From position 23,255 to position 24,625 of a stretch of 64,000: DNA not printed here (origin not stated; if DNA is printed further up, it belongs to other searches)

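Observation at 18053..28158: Beta-barrel + small secreted module protein + two giant paralogous secreted proteins: candidate undescribed envelope or surface system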

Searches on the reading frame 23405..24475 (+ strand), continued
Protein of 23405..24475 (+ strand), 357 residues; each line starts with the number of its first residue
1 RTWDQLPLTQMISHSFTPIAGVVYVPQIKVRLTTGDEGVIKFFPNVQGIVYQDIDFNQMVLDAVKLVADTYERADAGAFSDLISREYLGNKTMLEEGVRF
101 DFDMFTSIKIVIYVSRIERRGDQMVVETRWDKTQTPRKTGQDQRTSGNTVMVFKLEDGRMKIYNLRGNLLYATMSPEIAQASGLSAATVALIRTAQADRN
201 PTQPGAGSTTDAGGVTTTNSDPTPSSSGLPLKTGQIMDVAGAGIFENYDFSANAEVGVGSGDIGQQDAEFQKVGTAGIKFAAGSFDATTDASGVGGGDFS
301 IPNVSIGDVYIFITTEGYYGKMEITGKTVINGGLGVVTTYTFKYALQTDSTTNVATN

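Call 68: find_encoding_contigs(protein=P0185, flank=10000, max_places=2)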
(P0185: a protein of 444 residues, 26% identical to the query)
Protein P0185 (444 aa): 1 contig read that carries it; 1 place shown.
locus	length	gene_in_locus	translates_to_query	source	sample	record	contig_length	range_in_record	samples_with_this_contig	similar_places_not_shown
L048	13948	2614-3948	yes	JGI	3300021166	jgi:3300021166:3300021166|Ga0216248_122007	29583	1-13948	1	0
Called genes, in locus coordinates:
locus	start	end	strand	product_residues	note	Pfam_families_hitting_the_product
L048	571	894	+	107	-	-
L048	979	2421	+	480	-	PF04055:Radical_SAM, PF06968:BATS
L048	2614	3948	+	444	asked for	-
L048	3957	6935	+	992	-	-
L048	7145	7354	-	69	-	PF03831:YjdM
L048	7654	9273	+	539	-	PF00890:FAD_binding_2, PF01266:DAO (weak), PF02910:Succ_DH_flav_C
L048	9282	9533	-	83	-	-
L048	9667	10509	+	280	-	PF02086:MethyltransfD12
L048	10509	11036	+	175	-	PF20472:PDDEXK_11 (weak)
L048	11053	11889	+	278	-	PF02749:QRPTase_N, PF01729:QRPTase_C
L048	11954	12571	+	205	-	-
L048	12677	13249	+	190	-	-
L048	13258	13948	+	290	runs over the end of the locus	PF00800:PDT, PF01842:ACT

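Call 74: search_protein_families(library=pfam, alignment_id=A7, max_evalue=0.001)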
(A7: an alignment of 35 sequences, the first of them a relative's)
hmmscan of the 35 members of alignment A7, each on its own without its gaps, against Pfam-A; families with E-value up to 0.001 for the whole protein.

A. member 1, P0112 (1468 aa): 0 families

B. families by the number of members that match (of 35 scanned): 2 families
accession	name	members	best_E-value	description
PF14064.11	HmuY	3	0.00013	HmuY protein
PF18699.6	MRPL52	1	0.00032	Mitoribosomal protein mL52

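Call 108: list_cluster_members(proteins=[P0186, P0190, P0192, P0194, P0197, P0198, P0199, P0200, P0206, P0213])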
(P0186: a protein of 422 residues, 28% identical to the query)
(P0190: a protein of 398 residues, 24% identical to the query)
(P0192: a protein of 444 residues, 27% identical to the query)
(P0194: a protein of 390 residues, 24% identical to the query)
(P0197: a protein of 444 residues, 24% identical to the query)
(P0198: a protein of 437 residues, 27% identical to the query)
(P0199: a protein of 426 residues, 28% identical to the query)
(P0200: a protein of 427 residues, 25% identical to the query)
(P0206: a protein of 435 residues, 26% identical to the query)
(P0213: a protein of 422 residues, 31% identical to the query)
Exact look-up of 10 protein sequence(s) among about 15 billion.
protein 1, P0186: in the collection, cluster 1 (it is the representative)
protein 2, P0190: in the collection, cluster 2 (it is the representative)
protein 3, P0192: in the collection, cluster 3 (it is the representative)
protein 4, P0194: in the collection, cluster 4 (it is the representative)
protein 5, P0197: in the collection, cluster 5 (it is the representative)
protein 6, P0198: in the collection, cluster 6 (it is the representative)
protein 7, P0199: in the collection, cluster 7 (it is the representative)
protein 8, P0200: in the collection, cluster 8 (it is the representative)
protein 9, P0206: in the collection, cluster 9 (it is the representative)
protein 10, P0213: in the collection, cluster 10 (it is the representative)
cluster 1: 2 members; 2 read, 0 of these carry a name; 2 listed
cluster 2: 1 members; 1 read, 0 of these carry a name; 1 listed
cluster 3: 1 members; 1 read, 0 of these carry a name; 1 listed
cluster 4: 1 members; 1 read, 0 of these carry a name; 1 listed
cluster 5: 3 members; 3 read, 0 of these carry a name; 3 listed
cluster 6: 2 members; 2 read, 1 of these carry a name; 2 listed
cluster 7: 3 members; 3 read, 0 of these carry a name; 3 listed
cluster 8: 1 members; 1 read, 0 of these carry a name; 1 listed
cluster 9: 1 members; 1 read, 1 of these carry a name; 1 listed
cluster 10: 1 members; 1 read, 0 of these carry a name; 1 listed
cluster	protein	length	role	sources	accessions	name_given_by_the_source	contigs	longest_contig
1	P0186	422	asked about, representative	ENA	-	-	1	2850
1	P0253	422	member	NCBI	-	-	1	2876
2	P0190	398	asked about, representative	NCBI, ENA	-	-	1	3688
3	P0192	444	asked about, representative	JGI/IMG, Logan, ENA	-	-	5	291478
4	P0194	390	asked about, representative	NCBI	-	-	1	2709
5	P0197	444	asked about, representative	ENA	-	-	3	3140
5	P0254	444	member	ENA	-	-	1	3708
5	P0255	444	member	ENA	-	-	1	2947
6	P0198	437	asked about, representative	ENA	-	-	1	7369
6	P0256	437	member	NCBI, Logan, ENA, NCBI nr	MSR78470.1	MAG: hypothetical protein EXS63_09675 [Candidatus Omnitrophica bacterium] | hypothetical protein [Candidatus Omnitrophota bacterium]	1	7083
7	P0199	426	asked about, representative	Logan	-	-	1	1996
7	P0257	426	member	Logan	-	-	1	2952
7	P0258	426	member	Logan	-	-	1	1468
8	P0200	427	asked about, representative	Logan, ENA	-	-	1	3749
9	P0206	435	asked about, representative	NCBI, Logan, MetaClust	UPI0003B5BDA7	status=active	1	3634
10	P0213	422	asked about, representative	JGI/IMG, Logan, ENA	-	-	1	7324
